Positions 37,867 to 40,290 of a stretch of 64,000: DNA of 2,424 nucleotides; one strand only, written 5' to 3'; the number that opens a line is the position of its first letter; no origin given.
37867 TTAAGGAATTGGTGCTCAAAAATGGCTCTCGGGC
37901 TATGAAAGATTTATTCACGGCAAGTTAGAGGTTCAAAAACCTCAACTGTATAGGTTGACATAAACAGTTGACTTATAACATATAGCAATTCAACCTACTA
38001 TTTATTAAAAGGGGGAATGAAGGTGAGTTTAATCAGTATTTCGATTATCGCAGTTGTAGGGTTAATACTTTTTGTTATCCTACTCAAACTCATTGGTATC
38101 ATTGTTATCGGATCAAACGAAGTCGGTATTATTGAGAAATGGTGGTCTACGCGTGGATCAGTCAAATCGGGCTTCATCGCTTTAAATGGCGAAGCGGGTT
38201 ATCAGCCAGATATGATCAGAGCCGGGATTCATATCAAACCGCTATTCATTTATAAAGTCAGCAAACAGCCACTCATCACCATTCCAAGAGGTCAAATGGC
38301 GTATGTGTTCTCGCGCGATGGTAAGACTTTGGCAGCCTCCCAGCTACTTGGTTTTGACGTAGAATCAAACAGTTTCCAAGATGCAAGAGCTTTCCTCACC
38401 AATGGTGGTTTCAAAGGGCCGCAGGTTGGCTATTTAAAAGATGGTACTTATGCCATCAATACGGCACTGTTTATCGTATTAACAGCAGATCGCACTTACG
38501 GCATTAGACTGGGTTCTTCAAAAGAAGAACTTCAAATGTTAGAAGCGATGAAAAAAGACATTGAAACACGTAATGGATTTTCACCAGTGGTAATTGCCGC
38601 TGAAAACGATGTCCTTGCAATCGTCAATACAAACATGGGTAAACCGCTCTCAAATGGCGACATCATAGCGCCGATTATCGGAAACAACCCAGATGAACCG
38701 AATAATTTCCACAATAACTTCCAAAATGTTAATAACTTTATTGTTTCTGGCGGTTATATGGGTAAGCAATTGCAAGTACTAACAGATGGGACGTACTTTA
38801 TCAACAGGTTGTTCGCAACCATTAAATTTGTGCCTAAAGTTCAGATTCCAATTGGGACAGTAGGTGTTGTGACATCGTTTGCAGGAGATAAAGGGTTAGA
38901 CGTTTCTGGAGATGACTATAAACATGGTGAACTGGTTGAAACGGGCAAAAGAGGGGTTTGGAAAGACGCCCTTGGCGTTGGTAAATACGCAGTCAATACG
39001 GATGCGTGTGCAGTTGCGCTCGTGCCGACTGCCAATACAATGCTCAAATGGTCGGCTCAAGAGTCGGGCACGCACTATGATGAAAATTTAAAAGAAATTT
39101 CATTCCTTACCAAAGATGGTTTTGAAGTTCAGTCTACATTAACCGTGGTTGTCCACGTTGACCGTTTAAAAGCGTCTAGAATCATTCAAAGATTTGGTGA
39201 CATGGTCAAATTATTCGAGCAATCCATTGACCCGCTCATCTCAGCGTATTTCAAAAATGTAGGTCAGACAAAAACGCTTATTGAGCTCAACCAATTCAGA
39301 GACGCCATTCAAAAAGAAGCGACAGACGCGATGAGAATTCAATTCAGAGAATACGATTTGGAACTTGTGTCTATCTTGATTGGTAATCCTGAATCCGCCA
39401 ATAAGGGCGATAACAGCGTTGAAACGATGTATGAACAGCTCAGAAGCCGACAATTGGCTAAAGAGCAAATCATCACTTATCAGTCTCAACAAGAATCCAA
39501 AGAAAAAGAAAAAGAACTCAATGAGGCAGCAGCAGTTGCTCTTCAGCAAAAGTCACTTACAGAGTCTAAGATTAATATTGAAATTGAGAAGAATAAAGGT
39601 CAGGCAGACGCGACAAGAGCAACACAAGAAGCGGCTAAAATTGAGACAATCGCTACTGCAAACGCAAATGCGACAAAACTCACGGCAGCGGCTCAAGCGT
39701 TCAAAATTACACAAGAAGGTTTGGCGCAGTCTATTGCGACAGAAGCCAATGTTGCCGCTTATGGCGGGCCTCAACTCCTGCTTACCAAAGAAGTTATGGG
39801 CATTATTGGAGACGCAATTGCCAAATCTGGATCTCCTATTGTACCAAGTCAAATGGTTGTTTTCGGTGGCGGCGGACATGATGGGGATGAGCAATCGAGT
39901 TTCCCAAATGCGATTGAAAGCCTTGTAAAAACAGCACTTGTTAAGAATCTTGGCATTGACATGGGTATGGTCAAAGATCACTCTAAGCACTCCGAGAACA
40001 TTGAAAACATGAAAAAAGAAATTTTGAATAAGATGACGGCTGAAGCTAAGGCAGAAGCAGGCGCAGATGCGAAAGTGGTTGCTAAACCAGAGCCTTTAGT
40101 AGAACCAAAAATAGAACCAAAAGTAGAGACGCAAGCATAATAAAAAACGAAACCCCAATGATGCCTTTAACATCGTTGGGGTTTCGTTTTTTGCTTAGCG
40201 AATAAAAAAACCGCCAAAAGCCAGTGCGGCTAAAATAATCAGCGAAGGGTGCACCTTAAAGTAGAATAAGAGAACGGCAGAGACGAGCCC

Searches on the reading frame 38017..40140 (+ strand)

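Call 86: search_protein_families(library=pfam, proteins=[window:38017-40140:+], max_evalue=0.00001)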
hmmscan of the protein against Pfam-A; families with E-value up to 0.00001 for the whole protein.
window:38017-40140:+ (707 aa): 1 family
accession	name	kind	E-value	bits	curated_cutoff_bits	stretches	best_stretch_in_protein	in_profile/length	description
PF01145.31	Band_7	-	3.8e-11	43.8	23.6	1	248-487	14-171/176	SPFH domain / Band 7 family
